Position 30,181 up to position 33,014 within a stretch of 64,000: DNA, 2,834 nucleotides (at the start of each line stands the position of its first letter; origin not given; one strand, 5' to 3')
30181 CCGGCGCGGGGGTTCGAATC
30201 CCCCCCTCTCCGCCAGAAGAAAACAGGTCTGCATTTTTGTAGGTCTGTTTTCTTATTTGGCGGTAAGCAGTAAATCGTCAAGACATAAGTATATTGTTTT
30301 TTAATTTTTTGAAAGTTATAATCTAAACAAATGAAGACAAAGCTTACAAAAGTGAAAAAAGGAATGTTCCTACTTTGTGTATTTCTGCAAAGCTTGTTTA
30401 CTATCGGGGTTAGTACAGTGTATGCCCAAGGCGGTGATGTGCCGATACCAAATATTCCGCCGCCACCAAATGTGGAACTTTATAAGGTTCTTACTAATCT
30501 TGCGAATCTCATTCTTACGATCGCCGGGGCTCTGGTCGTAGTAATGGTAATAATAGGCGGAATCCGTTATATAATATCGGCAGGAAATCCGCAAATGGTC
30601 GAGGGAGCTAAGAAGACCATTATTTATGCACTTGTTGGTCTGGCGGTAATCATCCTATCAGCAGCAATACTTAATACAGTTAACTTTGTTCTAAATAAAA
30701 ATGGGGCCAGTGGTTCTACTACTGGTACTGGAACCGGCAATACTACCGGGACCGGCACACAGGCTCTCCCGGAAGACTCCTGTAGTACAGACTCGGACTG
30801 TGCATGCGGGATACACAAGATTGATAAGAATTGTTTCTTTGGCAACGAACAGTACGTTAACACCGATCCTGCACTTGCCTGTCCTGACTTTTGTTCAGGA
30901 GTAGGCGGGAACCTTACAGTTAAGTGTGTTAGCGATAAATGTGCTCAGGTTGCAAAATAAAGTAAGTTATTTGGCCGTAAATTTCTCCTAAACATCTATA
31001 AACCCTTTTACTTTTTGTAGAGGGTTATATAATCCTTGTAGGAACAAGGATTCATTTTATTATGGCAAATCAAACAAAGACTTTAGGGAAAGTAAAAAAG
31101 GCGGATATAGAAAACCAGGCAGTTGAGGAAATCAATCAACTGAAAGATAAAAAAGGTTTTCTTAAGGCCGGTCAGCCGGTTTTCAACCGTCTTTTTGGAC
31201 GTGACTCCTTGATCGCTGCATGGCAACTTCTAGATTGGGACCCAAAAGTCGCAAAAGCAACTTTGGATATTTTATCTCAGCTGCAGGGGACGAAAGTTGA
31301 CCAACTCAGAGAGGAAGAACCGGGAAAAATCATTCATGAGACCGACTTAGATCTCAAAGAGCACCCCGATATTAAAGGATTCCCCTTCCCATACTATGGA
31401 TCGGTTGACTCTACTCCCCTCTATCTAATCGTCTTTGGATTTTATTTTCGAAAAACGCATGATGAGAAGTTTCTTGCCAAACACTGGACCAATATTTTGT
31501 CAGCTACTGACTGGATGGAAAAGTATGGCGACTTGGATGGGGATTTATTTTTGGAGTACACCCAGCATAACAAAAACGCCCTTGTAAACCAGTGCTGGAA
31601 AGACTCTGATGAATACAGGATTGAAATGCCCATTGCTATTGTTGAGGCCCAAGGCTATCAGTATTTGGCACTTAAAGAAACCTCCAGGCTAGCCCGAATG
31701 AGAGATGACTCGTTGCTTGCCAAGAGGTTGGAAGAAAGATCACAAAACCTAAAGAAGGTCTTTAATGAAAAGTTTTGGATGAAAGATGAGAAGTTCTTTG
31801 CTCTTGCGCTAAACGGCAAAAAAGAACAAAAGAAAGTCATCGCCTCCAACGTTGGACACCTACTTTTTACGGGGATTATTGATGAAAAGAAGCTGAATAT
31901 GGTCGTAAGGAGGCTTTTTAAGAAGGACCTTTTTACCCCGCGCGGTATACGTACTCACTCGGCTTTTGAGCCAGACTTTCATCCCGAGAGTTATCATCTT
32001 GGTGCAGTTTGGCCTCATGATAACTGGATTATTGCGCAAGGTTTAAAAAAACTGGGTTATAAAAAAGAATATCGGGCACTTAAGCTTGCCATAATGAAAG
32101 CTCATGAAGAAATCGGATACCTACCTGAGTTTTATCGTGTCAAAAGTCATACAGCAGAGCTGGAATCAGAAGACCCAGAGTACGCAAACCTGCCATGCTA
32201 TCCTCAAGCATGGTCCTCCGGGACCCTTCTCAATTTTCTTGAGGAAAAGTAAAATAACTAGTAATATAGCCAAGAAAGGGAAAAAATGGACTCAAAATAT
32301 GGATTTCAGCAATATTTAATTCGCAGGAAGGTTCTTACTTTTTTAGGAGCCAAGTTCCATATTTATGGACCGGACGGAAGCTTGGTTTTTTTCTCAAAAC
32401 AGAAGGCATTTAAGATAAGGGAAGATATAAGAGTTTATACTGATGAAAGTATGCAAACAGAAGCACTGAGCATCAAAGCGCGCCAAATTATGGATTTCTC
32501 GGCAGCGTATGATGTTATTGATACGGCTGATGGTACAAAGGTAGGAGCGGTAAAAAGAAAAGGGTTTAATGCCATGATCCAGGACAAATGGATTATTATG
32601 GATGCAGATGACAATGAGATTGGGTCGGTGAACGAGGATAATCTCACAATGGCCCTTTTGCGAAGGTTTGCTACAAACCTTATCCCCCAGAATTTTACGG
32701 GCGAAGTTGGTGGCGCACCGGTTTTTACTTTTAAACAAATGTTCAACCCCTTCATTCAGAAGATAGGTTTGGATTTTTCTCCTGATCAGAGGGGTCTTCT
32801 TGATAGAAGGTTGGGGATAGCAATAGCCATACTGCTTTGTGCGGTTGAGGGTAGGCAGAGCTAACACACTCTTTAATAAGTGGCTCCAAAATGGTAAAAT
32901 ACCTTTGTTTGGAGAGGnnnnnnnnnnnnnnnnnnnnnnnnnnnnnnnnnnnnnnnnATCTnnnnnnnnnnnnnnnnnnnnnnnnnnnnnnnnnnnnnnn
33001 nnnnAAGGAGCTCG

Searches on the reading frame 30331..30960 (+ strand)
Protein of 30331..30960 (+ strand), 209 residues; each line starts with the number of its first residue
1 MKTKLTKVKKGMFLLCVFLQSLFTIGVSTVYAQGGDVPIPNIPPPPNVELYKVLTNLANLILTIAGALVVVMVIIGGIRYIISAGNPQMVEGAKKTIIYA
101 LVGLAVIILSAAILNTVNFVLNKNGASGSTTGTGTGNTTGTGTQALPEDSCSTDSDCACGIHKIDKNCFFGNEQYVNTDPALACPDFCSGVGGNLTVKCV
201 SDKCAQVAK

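Call 3: search_protein_families(library=pfam, proteins=[window:30331-30960:+], max_evalue=0.01)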
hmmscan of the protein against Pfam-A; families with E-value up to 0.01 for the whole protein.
window:30331-30960:+ (209 aa): 2 families
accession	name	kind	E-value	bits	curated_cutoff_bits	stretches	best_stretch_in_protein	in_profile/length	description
PF18895.5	T4SS_pilin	-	4.7e-12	46.3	26.6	1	50-116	5-70/71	Type IV secretion system pilin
PF04956.18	TrbC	-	2.6e-05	24.8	27.9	1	7-116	5-97/98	TrbC/VIRB2 pilin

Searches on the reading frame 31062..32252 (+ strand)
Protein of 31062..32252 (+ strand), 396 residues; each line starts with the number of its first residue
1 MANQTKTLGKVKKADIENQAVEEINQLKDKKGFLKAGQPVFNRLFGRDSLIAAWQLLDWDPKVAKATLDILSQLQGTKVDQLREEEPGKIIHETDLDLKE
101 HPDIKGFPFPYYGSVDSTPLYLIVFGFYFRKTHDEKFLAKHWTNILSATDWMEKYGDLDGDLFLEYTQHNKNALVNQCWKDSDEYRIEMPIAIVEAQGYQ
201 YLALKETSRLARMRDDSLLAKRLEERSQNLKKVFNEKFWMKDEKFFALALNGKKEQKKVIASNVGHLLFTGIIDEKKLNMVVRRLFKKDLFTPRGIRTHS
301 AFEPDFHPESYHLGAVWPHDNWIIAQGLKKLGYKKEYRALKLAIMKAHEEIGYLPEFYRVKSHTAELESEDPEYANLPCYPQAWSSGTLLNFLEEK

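Call 3: search_protein_families(library=pfam, proteins=[window:31062-32252:+], max_evalue=0.01)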
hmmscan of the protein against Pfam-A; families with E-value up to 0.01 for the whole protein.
window:31062-32252:+ (396 aa): 4 families
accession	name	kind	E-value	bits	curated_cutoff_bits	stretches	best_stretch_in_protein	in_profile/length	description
PF22422.2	MGH1-like_GH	-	1.1e-19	71.6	27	1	166-354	115-336/356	Mannosylglycerate hydrolase MGH1-like glycoside hydrolase domain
PF06202.20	GDE_C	-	1.3e-16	60.9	21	1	110-390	75-366/367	Amylo-alpha-1,6-glucosidase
PF17389.8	Bac_rhamnosid6H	-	2.9e-07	30.5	24.5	1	121-282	103-247/339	Bacterial alpha-L-rhamnosidase 6 hairpin glycosidase domain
PF01204.24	Trehalase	-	0.00057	19.3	21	1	209-394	322-509/512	Trehalase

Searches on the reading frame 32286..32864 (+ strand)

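Call 3: search_protein_families(library=pfam, proteins=[window:32286-32864:+], max_evalue=0.01)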
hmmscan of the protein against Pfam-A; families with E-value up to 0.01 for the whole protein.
window:32286-32864:+ (192 aa): 1 family
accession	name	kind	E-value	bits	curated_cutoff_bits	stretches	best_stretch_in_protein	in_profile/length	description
PF04525.18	LOR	-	4.3e-05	23.7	24.5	0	11-47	17-54/187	LURP-one-related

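Call 5: search_protein_families(library=ncbifam, proteins=[window:32286-32864:+], max_evalue=0.01)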
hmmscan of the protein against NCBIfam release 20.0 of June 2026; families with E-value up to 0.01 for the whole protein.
window:32286-32864:+ (192 aa): 0 families

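Call 6: search_protein_families(library=padloc, proteins=[window:32286-32864:+], max_evalue=0.01)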
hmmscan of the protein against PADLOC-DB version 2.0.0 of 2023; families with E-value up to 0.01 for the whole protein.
window:32286-32864:+ (192 aa): 0 families
